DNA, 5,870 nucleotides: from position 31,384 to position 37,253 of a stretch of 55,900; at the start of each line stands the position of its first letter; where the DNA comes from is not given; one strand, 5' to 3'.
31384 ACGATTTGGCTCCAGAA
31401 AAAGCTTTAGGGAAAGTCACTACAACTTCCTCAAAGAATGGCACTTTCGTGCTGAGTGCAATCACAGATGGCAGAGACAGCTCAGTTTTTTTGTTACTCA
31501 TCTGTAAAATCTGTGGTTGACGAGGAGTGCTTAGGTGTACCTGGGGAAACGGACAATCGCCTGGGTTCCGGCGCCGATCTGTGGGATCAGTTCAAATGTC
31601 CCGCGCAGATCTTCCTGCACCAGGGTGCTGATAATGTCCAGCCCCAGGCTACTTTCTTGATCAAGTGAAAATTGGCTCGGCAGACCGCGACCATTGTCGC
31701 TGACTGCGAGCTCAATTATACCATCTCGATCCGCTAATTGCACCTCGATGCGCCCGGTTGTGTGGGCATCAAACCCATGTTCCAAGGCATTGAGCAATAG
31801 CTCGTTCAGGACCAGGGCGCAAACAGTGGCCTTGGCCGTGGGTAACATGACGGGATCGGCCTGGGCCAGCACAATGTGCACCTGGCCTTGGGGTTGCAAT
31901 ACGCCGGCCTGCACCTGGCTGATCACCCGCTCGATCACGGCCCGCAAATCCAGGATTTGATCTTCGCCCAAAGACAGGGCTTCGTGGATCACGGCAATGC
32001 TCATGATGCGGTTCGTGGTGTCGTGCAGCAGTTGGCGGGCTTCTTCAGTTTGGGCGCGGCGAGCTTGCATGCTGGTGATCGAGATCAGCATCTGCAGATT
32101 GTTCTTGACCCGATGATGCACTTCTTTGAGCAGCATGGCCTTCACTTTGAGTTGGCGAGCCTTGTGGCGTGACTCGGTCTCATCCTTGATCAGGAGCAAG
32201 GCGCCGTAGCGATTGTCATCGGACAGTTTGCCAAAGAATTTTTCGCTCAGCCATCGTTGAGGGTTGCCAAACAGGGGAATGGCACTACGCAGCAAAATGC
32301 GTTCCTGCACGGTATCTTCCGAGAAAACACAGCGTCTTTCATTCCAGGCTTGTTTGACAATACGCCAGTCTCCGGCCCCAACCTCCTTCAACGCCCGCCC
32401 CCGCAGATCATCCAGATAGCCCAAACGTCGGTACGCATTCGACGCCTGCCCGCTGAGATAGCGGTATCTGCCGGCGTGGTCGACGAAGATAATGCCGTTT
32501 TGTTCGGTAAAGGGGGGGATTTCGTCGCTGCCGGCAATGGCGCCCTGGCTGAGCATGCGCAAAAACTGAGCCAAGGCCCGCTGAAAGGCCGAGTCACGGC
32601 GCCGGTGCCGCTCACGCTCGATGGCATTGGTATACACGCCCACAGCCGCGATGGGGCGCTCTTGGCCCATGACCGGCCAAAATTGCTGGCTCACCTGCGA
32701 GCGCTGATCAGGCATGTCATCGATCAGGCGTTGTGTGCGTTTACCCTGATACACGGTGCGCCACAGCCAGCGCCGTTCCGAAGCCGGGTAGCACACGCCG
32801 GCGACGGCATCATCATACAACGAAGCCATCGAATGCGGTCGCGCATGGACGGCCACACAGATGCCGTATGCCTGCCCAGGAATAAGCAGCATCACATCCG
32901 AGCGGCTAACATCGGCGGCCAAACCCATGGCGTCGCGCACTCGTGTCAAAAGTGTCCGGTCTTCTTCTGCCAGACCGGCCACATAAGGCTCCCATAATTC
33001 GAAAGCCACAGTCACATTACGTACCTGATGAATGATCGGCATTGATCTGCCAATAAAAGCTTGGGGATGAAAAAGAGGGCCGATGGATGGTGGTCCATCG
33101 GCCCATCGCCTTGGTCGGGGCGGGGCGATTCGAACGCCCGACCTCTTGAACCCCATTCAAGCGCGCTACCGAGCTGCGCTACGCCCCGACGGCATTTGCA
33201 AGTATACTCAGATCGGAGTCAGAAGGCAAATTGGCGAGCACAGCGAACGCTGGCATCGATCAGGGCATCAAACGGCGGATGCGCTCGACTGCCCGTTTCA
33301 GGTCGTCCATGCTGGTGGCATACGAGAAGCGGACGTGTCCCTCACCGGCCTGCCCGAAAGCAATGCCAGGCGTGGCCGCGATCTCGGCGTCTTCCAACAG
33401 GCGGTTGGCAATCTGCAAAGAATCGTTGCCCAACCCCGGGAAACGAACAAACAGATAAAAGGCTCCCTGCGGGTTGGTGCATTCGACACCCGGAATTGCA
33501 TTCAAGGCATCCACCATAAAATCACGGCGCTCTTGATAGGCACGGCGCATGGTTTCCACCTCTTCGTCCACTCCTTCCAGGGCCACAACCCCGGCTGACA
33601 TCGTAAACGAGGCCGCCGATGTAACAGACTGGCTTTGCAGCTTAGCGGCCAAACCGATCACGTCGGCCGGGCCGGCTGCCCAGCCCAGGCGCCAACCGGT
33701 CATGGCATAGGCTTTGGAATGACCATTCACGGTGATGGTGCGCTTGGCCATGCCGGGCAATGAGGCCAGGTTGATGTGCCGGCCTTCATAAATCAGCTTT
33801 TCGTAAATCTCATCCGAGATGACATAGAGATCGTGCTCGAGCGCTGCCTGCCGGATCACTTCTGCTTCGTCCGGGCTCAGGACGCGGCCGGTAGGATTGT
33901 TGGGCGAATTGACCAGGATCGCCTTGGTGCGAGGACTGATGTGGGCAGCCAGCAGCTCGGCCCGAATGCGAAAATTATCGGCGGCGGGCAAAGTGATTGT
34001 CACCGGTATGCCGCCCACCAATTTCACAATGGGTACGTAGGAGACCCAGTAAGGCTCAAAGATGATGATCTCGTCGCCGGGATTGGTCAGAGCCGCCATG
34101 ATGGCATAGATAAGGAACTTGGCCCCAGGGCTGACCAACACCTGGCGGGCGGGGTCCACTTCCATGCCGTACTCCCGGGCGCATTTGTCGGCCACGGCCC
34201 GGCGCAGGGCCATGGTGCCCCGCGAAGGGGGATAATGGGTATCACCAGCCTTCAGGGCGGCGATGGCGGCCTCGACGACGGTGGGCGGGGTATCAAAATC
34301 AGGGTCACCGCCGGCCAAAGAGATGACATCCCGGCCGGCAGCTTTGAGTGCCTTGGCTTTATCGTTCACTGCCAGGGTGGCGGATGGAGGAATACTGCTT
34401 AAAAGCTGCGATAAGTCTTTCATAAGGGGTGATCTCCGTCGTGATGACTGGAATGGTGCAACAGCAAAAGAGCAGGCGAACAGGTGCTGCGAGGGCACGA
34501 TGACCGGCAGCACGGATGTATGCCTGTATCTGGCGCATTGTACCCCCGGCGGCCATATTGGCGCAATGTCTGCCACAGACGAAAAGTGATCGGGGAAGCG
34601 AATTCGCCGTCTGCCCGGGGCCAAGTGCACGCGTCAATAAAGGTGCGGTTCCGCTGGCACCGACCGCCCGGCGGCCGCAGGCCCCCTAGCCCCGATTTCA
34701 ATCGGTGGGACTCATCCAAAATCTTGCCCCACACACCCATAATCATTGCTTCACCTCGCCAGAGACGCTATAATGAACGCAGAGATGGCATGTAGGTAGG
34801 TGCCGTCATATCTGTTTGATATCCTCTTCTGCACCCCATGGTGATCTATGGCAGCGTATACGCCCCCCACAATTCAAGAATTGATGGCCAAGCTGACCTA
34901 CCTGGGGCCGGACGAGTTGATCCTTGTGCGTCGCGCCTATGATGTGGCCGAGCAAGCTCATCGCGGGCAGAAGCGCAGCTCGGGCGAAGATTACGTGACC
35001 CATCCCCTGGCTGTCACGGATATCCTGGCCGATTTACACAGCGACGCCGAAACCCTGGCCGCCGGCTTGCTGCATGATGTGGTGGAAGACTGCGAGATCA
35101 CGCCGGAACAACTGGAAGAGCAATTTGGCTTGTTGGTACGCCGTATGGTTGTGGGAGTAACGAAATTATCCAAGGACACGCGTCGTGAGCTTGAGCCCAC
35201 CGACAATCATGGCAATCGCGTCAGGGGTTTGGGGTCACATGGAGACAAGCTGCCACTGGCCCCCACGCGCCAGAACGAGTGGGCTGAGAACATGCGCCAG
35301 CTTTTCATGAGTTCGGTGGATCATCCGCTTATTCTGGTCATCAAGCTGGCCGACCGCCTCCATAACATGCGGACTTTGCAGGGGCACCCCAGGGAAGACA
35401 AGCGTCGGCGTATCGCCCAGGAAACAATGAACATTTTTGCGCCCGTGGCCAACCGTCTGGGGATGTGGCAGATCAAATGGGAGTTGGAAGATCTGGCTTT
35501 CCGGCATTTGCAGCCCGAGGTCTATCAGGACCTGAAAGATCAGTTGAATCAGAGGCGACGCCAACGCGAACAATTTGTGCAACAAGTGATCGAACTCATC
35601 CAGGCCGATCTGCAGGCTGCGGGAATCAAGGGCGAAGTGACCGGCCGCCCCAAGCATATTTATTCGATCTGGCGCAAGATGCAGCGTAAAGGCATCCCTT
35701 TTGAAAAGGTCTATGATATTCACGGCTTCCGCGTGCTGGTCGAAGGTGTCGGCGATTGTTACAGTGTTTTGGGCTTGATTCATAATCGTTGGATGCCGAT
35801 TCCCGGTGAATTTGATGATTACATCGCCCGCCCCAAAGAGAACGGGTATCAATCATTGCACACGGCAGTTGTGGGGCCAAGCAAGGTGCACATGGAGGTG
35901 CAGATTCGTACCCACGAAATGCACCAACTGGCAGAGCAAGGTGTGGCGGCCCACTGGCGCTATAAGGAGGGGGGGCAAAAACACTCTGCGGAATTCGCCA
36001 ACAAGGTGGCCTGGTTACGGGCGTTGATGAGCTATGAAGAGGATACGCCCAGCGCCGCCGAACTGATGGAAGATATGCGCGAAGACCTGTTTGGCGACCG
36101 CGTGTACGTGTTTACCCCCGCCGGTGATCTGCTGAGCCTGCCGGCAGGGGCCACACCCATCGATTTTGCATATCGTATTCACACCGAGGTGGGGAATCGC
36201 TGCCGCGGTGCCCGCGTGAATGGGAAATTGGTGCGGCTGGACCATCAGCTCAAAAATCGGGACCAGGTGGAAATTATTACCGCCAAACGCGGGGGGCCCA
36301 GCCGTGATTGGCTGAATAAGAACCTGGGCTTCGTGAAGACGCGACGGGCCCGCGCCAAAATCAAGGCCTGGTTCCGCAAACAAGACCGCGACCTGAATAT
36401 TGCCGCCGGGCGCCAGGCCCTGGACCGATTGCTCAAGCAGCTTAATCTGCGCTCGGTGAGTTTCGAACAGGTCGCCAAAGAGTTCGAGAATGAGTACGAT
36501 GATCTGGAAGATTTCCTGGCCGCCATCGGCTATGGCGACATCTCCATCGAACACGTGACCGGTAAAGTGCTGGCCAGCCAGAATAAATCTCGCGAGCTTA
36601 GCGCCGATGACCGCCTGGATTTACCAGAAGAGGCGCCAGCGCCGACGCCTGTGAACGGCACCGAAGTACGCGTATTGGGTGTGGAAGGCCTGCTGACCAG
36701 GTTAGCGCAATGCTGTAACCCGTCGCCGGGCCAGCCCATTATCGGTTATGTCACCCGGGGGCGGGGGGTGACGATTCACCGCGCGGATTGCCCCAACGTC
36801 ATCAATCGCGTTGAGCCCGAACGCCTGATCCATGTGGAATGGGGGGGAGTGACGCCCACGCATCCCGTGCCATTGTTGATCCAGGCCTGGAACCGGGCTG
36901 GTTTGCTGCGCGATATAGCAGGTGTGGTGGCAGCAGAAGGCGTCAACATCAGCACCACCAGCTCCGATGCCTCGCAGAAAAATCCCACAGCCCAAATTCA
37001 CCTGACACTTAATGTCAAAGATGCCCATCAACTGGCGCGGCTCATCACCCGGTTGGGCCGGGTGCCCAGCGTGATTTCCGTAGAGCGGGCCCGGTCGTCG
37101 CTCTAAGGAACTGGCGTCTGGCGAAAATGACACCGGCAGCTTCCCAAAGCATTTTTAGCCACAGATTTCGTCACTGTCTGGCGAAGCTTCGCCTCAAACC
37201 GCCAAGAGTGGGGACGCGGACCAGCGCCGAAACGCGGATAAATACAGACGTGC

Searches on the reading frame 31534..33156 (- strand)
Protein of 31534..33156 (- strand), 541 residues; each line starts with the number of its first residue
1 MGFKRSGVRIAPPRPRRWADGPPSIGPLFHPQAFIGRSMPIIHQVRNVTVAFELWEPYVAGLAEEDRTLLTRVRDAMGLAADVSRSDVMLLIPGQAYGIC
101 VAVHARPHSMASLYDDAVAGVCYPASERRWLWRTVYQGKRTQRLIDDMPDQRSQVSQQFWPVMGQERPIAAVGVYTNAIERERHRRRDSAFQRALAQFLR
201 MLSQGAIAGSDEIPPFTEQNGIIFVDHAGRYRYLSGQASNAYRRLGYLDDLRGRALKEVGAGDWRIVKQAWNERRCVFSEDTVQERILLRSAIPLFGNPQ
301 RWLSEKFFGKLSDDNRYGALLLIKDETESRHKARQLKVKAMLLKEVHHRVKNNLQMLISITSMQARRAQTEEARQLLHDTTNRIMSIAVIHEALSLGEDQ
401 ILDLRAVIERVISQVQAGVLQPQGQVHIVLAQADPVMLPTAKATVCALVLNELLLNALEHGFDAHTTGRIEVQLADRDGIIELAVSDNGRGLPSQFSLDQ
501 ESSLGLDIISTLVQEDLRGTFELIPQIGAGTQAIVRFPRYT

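Call 50: search_protein_families(library=pfam, proteins=[window:31534-33156:-], max_evalue=0.001)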
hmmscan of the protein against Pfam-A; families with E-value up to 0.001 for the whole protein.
window:31534-33156:- (541 aa): 5 families
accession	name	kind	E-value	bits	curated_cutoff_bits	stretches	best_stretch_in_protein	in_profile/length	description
PF07568.18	HisKA_2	-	9.3e-21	74.2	22.3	1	345-415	1-72/76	Histidine kinase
PF12282.15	GAF_PdtaS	-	1.4e-16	61.1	23.7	1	61-191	10-141/145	Histidine kinase PdtaS, GAF domain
PF02518.31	HATPase_c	-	5.9e-10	40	26.4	1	448-539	8-109/111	Histidine kinase-, DNA gyrase B-, and HSP90-like ATPase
PF07536.20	HWE_HK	-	7.2e-09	36.7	22.8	1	345-416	1-70/83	HWE histidine kinase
PF13581.12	HATPase_c_2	-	1.5e-08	35.1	27.4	1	436-515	22-111/127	Histidine kinase-like ATPase domain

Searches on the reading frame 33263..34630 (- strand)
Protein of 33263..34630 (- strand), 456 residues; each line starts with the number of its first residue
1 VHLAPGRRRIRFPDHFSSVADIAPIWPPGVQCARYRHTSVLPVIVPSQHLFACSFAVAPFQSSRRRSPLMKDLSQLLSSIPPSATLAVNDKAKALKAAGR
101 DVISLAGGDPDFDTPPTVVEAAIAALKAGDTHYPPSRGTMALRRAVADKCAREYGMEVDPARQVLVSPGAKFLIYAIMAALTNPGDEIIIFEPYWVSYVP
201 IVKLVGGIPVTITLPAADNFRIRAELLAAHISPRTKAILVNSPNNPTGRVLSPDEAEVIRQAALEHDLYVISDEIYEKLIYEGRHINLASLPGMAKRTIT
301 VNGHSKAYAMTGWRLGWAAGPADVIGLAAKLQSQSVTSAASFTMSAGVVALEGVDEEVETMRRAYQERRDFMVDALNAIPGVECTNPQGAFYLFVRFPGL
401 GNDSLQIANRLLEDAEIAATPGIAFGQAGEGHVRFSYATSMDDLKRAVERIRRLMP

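Call 50: search_protein_families(library=pfam, proteins=[window:33263-34630:-], max_evalue=0.001)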
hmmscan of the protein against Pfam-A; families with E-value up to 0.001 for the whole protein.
window:33263-34630:- (456 aa): 3 families
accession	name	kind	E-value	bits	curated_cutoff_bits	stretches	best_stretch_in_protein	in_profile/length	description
PF00155.27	Aminotran_1_2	-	5.8e-75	253.2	19.7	1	101-451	2-361/361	Aminotransferase class I and II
PF01041.23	DegT_DnrJ_EryC1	-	1.8e-06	27.9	19.8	1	166-273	45-145/360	DegT/DnrJ/EryC1/StrS aminotransferase family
PF01212.27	Beta_elim_lyase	-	0.00077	19.3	27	0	117-273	13-168/288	Beta-eliminating lyase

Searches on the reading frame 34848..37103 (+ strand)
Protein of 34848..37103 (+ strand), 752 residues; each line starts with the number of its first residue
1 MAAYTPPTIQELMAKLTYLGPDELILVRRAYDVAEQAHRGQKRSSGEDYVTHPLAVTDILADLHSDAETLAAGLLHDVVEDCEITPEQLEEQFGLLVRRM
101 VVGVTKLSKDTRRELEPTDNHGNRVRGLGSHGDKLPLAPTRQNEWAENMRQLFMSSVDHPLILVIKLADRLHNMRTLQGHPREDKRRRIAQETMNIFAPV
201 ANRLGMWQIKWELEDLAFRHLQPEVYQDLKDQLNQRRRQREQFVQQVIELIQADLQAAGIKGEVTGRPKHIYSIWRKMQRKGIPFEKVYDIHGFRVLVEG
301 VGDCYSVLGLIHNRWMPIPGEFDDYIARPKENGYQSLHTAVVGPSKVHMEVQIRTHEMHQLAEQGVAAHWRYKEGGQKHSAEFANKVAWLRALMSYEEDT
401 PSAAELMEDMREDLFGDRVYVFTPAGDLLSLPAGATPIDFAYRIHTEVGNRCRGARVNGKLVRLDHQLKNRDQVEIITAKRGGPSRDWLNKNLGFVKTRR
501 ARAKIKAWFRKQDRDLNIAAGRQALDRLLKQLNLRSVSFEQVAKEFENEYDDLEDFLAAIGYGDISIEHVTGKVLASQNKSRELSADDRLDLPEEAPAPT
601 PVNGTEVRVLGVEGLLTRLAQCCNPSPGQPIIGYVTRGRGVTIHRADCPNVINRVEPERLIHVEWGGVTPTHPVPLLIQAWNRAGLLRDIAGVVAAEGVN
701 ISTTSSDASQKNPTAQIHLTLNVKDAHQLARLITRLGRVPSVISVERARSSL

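Call 50: search_protein_families(library=pfam, proteins=[window:34848-37103:+], max_evalue=0.001)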
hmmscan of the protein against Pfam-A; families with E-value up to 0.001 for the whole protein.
window:34848-37103:+ (752 aa): 8 families
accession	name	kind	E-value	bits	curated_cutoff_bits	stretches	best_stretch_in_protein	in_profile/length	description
PF04607.23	RelA_SpoT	-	1.2e-44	151.6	27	1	266-376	1-112/113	Region found in RelA / SpoT proteins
PF13328.12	HD_4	-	7.3e-42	143.2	27.2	1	30-207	1-156/156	HD domain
PF02824.27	TGS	-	1.9e-23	82.7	22.2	1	419-478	1-60/60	TGS domain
PF13291.12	ACT_4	-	1.6e-18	67.6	27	1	672-747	5-80/80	ACT domain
PF01966.28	HD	-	9.3e-08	32.8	22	1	49-174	1-116/116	HD domain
PF19296.4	RelA_AH_RIS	-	1.4e-07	32.2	23.8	1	496-649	4-173/185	RelA/SpoT, AH and RIS domains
PF01842.31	ACT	-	1e-05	25.6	27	1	682-739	9-64/66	ACT domain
PF22629.2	ACT_AHAS_ss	-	0.00011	22.7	27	1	677-743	2-66/67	AHAS small subunit-like ACT domain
